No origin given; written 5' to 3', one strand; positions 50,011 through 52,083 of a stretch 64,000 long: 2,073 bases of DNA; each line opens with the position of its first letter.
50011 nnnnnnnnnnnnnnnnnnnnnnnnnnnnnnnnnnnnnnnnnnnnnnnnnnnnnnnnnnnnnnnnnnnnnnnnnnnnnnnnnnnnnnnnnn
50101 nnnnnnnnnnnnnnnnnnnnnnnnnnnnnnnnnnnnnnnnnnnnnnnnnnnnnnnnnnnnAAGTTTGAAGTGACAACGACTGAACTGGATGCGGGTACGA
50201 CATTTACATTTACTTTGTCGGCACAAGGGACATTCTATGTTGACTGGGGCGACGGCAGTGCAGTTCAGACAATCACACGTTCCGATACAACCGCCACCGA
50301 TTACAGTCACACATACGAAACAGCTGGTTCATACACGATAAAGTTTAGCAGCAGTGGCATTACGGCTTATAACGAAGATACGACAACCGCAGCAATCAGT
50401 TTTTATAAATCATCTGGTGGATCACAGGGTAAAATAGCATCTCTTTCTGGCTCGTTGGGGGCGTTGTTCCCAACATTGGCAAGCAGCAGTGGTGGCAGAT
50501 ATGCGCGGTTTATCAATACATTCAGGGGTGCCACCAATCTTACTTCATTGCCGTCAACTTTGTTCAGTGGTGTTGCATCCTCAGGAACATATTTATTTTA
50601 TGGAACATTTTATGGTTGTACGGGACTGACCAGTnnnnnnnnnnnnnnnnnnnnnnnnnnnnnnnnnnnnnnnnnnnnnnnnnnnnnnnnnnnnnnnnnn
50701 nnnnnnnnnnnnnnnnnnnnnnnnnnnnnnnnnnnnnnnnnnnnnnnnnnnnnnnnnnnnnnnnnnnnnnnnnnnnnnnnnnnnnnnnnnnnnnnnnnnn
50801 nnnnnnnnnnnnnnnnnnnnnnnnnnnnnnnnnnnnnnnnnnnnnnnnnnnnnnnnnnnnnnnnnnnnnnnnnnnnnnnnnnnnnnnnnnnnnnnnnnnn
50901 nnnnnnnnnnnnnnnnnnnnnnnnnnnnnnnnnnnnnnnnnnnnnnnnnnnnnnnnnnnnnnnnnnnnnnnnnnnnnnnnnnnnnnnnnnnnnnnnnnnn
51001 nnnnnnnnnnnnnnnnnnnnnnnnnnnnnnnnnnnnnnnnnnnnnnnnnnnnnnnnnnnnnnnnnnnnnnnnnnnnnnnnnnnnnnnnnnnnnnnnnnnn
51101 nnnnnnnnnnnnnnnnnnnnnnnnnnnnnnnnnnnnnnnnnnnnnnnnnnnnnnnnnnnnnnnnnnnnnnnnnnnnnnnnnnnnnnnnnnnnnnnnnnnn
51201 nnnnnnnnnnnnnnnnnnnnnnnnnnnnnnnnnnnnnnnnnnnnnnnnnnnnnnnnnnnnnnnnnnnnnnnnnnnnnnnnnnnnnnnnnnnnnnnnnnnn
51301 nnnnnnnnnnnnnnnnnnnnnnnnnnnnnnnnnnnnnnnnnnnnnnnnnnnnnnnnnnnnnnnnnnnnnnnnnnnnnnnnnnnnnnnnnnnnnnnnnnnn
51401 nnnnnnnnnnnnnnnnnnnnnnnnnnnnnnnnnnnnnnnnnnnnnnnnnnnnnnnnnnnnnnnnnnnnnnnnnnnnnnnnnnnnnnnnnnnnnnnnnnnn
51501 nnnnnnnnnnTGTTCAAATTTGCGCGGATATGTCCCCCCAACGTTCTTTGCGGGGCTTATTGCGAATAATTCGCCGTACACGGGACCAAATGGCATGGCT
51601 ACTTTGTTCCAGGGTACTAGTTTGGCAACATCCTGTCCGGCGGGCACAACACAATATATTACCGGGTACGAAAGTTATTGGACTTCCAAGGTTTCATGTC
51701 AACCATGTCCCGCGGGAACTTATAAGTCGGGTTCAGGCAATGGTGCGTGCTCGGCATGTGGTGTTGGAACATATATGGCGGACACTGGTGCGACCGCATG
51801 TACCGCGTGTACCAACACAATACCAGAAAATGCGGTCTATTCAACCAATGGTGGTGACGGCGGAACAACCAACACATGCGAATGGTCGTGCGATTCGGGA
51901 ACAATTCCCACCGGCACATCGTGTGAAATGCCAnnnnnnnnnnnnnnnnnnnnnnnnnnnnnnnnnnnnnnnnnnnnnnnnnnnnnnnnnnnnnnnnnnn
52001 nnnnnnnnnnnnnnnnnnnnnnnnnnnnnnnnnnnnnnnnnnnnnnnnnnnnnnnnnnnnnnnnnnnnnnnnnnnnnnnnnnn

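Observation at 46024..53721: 7.7-kb gene encoding a 2565-aa protein with five super-repeats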

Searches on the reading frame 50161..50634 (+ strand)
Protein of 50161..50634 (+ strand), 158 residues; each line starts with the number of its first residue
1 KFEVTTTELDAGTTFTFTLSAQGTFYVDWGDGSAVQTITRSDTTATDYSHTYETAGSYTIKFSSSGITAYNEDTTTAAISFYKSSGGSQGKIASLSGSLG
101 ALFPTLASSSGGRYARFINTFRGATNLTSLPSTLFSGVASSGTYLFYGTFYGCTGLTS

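Call 22: search_protein_families(library=pfam, proteins=[window:50161-50634:+], max_evalue=1)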
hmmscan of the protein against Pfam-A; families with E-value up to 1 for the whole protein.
seq(158 aa): 3 families
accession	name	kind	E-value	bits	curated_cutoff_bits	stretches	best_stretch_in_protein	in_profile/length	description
PF00801.26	PKD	-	0.00052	20.4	23.5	1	5-63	5-64/80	PKD domain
PF18911.6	PKD_4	-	0.12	12.9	27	1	8-65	13-69/85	PKD domain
PF17883.6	MBG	-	0.13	13.2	23.3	1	11-79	23-83/97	MBG domain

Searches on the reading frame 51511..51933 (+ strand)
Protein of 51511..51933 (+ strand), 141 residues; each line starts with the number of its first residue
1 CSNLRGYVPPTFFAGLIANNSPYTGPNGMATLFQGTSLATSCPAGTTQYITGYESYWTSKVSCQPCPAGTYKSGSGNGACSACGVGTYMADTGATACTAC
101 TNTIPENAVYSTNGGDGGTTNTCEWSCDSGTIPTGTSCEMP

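Call 22: search_protein_families(library=pfam, proteins=[window:51511-51933:+], max_evalue=1)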
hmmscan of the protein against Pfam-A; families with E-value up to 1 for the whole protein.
seq(141 aa): 3 families
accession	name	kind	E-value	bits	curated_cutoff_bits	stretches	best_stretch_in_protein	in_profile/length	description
PF07699.19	Ephrin_rec_like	-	4.8e-11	42.7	23.1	2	56-100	5-48/48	Tyrosine-protein kinase ephrin type A/B receptor-like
PF23091.2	TNFR_ELAPOR1_6th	-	0.012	16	33.2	1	59-87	10-36/41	ELAPOR1-like, TNF receptor-like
PF10080.14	FtrD-like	-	0.28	11.8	26.3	1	77-115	34-72/101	Membrane iron-sulfur containing protein FtrD-like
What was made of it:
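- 51700..51933 (+): Linker 4, 78 aa with 8 Cys, ephrin-receptor-like. PF07699 at 4.8e-11 on this segment (call 22).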
